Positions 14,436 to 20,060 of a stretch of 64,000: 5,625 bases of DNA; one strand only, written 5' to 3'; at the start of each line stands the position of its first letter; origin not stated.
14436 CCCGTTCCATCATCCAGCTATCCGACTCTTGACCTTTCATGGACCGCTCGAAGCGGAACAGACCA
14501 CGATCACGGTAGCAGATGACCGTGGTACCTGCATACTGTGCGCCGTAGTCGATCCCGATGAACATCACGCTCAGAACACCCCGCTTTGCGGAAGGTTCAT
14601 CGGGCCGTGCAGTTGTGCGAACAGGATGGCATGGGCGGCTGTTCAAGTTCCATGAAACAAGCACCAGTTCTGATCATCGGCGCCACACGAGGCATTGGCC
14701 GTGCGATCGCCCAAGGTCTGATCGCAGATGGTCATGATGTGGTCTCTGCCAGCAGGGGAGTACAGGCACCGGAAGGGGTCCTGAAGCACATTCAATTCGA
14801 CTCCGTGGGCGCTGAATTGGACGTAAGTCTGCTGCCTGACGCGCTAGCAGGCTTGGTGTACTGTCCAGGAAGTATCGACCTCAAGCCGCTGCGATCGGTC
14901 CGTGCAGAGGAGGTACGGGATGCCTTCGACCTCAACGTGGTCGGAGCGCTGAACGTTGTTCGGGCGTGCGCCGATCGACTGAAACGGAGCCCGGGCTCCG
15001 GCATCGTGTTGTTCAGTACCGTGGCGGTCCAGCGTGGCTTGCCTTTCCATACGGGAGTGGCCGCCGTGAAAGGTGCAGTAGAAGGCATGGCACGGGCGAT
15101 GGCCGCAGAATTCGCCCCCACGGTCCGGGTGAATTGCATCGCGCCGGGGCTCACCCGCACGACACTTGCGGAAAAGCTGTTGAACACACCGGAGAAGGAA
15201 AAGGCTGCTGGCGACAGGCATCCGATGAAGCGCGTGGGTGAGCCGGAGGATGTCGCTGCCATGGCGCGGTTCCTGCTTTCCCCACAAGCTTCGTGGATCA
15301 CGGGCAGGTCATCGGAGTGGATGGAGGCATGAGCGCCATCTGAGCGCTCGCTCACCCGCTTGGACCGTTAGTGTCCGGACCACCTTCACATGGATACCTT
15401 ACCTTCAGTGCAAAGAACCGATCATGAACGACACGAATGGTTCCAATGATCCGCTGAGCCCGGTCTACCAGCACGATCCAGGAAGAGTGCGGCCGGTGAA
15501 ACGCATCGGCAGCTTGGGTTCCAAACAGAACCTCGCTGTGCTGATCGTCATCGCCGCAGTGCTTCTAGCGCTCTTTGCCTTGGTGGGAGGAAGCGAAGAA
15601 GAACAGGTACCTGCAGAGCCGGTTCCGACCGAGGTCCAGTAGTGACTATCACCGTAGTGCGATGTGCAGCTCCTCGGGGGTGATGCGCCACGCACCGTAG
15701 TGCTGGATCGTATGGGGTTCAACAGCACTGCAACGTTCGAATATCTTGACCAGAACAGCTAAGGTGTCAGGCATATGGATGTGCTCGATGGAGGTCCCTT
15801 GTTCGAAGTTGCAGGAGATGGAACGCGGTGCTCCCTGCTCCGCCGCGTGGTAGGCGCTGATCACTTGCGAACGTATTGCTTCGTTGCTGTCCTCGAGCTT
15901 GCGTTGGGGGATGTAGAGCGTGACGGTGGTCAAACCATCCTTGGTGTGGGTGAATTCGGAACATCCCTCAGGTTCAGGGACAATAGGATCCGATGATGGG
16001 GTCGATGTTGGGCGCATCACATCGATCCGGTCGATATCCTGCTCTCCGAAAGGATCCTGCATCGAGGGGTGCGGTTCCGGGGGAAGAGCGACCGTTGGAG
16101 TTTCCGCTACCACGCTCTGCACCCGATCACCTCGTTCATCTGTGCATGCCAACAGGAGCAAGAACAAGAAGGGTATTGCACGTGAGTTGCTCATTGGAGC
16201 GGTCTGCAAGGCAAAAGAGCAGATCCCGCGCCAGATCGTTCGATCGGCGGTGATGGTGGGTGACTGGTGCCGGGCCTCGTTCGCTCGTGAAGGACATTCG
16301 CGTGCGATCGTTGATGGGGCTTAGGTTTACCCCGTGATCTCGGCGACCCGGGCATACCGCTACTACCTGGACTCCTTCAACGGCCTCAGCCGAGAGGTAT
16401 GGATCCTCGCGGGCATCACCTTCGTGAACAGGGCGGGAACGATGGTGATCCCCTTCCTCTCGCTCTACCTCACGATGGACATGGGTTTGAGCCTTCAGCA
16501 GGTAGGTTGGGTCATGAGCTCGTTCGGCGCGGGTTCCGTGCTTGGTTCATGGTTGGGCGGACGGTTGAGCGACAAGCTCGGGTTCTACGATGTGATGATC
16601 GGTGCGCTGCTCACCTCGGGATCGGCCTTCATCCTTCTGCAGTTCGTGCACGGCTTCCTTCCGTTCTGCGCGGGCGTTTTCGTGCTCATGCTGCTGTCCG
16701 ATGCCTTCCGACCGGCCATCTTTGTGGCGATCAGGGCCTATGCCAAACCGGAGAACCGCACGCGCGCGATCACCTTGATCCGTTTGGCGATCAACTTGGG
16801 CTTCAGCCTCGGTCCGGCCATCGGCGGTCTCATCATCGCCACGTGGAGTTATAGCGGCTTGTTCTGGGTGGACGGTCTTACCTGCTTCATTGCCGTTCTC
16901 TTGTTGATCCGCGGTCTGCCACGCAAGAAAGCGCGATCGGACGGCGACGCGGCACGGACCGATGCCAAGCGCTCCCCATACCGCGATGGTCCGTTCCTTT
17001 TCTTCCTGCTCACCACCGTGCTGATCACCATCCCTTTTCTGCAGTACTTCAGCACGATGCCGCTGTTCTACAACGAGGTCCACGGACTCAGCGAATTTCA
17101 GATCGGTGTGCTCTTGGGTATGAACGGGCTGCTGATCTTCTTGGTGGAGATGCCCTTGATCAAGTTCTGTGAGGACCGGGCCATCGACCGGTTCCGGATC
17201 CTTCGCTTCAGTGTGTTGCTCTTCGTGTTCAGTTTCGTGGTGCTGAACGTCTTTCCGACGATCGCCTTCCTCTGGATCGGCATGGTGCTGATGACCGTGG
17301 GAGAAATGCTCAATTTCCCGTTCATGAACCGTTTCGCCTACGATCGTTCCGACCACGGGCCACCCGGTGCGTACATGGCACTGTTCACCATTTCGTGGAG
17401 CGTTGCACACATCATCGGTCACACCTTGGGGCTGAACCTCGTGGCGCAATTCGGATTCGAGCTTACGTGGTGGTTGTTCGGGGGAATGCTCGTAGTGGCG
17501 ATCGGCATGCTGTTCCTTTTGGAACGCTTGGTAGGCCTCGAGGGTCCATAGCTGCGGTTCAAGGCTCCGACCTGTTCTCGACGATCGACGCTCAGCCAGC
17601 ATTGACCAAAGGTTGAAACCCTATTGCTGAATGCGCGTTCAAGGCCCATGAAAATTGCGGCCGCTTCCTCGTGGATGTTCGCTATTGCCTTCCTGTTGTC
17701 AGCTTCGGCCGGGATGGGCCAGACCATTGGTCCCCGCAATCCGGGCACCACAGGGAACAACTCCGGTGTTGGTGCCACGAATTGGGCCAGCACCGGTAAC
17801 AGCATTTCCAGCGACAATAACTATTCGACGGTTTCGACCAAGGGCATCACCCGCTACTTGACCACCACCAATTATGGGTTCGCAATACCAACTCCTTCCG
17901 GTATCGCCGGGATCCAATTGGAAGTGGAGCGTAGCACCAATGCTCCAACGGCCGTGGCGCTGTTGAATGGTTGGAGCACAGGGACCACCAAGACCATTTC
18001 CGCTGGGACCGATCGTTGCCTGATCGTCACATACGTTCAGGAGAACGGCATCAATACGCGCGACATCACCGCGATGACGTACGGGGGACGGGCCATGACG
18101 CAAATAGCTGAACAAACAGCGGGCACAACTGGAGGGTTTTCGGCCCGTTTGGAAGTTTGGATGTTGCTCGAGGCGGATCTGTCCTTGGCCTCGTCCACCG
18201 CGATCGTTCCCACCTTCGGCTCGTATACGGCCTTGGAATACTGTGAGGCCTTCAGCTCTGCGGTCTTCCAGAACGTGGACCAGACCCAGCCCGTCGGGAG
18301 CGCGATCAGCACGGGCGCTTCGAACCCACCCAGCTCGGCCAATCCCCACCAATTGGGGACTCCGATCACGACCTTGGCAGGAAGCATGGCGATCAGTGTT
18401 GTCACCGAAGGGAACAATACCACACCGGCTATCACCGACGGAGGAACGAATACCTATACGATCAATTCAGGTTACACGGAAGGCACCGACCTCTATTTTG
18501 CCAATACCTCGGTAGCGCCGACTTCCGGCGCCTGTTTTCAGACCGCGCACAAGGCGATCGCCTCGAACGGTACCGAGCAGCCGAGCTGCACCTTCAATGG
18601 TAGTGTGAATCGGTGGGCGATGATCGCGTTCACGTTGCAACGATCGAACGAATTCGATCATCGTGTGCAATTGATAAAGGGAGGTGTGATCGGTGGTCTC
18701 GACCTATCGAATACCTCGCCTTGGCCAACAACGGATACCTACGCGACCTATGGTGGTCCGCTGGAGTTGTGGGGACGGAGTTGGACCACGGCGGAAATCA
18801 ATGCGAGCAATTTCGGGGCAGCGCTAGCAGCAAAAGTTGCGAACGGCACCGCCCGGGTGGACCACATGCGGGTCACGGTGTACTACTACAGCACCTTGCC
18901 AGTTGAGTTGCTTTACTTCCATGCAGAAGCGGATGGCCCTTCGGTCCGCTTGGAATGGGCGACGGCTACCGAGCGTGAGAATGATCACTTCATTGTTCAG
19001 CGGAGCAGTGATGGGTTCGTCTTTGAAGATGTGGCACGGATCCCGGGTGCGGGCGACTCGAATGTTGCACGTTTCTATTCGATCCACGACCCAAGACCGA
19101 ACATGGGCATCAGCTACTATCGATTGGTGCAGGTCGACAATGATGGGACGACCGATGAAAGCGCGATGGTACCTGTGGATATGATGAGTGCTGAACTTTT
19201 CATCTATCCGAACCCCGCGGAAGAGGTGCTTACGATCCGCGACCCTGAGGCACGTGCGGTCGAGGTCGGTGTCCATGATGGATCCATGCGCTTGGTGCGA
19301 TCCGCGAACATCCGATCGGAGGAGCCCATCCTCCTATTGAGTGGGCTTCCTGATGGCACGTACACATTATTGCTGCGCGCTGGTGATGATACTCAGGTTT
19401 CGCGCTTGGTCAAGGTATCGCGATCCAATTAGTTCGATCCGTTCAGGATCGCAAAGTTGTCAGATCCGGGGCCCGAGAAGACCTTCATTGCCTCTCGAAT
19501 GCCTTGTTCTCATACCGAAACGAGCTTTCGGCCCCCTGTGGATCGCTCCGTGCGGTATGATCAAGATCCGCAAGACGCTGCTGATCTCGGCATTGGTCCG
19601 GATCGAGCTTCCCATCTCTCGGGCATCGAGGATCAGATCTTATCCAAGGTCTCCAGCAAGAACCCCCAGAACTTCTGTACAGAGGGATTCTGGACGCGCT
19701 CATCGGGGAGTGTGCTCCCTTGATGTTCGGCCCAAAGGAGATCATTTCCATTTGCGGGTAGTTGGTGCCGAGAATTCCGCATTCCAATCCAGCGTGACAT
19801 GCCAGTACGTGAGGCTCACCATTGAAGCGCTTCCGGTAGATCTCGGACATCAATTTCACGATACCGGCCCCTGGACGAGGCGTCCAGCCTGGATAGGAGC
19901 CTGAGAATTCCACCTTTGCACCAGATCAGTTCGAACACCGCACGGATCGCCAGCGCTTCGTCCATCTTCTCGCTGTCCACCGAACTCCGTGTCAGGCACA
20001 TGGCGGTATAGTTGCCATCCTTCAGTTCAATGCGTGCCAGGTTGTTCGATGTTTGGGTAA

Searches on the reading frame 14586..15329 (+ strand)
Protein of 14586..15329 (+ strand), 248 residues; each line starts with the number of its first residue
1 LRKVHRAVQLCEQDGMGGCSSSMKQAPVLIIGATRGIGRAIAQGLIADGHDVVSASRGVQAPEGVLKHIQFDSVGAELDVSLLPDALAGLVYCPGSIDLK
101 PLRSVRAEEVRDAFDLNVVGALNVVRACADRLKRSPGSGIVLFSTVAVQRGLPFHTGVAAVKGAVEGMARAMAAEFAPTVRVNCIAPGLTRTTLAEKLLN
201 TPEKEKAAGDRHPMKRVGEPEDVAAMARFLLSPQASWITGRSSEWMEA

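Call 40: search_protein_families(library=pfam, max_evalue=0.01, proteins=[window:14586-15329:+])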
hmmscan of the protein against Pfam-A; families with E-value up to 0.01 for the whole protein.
window:14586-15329:+ (248 aa): 5 families
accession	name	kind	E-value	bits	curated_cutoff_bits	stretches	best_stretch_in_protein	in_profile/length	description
PF13561.12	adh_short_C2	-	3.6e-38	131.9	27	1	87-241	72-227/236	Enoyl-(Acyl carrier protein) reductase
PF00106.31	adh_short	-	2.5e-27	96.1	26.6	1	28-199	3-191/195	short chain dehydrogenase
PF23441.1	SDR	-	2.8e-11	43.7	27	1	98-223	103-231/258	SDR-like rossmann domain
PF08659.16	KR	-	4.1e-06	27.3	22.6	0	85-183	80-174/180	KR domain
PF01370.27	Epimerase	-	0.0014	18.5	20.9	1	28-131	1-105/240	NAD dependent epimerase/dehydratase family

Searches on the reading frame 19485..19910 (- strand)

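Call 40: search_protein_families(library=pfam, max_evalue=0.01, proteins=[window:19485-19910:-])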
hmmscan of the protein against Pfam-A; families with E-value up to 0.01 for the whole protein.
window:19485-19910:- (141 aa): 0 families

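Call 41: search_protein_families(library=ncbifam, max_evalue=0.001, proteins=[window:19485-19910:-])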
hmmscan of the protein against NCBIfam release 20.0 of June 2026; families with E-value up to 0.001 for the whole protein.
window:19485-19910:- (141 aa): 2 families
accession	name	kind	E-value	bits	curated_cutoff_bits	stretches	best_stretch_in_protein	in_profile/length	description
TIGR01893.1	aa-his-dipept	subfamily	3.2e-21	75.6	343.75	1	1-71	386-456/478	beta-Ala-His dipeptidase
NF011600.0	PRK15026.1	equivalog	2.2e-18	66.3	991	1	3-72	393-462/485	cytosol nonspecific dipeptidase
